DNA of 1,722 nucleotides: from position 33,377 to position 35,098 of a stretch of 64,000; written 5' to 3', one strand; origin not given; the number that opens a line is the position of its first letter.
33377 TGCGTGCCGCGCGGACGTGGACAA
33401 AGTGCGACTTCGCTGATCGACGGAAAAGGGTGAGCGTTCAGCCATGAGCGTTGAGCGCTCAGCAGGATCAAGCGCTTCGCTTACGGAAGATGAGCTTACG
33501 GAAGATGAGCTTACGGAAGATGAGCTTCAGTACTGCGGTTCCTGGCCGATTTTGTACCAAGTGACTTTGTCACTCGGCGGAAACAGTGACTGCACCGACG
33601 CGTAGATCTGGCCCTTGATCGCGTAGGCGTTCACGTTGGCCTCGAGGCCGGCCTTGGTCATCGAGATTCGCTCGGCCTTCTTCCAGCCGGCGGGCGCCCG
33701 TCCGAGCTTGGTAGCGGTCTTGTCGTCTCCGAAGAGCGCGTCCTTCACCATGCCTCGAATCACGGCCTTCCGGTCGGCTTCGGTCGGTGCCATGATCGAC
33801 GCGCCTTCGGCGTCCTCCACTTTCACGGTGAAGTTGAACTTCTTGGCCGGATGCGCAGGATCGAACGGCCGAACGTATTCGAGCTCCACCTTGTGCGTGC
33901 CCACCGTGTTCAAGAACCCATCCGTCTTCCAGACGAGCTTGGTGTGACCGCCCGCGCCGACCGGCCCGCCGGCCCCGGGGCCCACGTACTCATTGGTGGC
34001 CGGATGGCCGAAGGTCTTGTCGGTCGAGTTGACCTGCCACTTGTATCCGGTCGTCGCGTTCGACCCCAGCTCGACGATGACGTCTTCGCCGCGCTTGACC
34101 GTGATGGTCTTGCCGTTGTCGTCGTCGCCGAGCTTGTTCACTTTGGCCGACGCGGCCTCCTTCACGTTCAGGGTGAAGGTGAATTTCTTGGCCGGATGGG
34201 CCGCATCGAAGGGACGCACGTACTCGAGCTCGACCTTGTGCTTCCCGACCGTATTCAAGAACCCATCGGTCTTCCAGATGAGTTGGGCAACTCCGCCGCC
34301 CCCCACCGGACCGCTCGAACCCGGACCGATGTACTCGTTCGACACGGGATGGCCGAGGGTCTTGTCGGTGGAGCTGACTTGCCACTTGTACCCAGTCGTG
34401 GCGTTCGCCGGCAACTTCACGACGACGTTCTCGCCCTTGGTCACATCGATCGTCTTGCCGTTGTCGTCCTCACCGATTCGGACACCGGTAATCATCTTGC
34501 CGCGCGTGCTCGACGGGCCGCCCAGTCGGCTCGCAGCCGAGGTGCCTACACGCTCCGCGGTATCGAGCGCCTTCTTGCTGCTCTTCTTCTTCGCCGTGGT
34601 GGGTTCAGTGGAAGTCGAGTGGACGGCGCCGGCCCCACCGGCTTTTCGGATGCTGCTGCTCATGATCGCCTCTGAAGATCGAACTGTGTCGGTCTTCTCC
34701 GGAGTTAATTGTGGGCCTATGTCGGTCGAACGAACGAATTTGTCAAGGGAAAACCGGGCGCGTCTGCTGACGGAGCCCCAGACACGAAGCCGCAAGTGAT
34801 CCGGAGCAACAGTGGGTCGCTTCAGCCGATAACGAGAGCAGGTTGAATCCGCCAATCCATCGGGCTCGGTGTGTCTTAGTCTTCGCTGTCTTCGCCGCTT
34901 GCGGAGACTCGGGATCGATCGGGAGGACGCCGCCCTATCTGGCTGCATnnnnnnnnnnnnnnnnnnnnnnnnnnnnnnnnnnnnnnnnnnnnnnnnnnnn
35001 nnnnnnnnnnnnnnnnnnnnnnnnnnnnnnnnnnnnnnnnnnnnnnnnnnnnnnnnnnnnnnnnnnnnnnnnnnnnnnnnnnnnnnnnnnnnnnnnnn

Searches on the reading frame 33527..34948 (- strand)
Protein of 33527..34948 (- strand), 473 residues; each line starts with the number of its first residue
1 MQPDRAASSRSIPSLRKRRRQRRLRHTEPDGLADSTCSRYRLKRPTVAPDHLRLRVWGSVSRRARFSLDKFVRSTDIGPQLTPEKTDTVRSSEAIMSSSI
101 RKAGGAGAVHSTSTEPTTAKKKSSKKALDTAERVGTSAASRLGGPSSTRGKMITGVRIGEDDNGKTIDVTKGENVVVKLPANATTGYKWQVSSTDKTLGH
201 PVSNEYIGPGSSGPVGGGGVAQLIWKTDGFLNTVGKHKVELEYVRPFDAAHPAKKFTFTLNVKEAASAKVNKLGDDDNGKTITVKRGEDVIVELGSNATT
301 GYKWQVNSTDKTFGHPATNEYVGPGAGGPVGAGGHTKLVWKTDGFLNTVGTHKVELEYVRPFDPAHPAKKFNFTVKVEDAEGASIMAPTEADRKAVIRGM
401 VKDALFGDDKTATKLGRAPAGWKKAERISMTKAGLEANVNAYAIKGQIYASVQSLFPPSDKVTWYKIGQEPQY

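Call 67: search_protein_families(library=pfam, proteins=[window:33527-34948:-], max_evalue=0.00001)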
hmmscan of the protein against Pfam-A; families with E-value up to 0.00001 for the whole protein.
window:33527-34948:- (473 aa): 2 families
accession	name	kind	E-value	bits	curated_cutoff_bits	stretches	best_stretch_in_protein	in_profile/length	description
PF09394.16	Inhibitor_I42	-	3.4e-33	114.2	27.2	2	169-262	2-91/91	Chagasin family peptidase inhibitor I42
PF24547.1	DUF7601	-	7.6e-06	26.9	27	0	251-310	15-83/116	Domain of unknown function (DUF7601)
